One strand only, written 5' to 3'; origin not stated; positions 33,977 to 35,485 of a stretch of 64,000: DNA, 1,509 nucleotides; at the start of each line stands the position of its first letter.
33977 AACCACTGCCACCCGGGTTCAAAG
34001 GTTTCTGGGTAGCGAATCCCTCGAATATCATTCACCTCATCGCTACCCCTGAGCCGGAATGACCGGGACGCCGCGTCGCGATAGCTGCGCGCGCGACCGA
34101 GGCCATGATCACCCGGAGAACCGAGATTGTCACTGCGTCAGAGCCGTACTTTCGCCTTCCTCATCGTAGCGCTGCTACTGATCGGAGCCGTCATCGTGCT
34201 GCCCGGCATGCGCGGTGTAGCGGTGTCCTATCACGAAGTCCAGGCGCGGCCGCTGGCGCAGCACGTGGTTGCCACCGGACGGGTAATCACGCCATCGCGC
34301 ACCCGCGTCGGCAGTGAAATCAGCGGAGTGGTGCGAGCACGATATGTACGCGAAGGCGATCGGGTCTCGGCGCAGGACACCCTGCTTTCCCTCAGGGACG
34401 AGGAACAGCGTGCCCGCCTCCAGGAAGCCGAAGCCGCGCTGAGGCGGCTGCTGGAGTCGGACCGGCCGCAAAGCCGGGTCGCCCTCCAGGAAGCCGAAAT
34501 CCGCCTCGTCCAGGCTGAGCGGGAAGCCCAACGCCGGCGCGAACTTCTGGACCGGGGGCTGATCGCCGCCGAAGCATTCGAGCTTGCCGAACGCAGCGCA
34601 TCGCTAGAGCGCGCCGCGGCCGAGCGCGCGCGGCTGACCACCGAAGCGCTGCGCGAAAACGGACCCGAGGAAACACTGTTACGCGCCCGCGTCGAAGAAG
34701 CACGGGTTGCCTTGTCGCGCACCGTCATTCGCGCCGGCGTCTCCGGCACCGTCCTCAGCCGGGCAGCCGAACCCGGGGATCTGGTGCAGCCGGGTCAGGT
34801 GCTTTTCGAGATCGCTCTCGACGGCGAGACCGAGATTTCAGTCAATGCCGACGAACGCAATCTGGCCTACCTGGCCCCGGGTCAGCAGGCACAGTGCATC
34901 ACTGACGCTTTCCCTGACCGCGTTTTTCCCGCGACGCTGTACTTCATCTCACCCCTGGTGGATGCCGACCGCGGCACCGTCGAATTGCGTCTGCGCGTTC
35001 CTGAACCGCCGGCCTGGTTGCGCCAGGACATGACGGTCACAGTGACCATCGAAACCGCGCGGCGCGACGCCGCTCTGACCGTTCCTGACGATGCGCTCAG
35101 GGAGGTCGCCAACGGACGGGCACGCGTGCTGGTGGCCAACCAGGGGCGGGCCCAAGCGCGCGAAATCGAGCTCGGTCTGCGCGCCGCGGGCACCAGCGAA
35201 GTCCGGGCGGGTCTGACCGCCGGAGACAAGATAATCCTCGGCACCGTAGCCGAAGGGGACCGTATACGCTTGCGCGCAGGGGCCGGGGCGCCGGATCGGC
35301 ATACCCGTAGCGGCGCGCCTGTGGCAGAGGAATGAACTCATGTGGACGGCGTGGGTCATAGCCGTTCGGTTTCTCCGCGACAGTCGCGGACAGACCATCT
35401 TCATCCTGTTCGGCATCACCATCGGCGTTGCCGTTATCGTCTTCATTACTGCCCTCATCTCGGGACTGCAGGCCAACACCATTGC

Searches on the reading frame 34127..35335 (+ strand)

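Call 47: search_protein_families(library=pfam, proteins=[window:34127-35335:+], max_evalue=0.001)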
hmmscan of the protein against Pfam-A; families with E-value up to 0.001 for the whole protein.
window:34127-35335:+ (402 aa): 4 families
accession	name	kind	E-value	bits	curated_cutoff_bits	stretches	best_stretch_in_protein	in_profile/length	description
PF16576.10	HlyD_D23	-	1.7e-24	86.7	30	1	45-304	4-214/214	Barrel-sandwich domain of CusB or HlyD membrane-fusion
PF13437.12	HlyD_3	-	9.2e-20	71.8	22.2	1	200-297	1-102/106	HlyD family secretion protein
PF13533.13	Biotin_lipoyl_2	-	7.3e-05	22.9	29.8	0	202-229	4-31/32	Biotin-lipoyl like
PF00529.27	CusB_dom_1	-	0.00011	22.8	26.5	0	304-370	2-88/89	Cation efflux system protein CusB domain 1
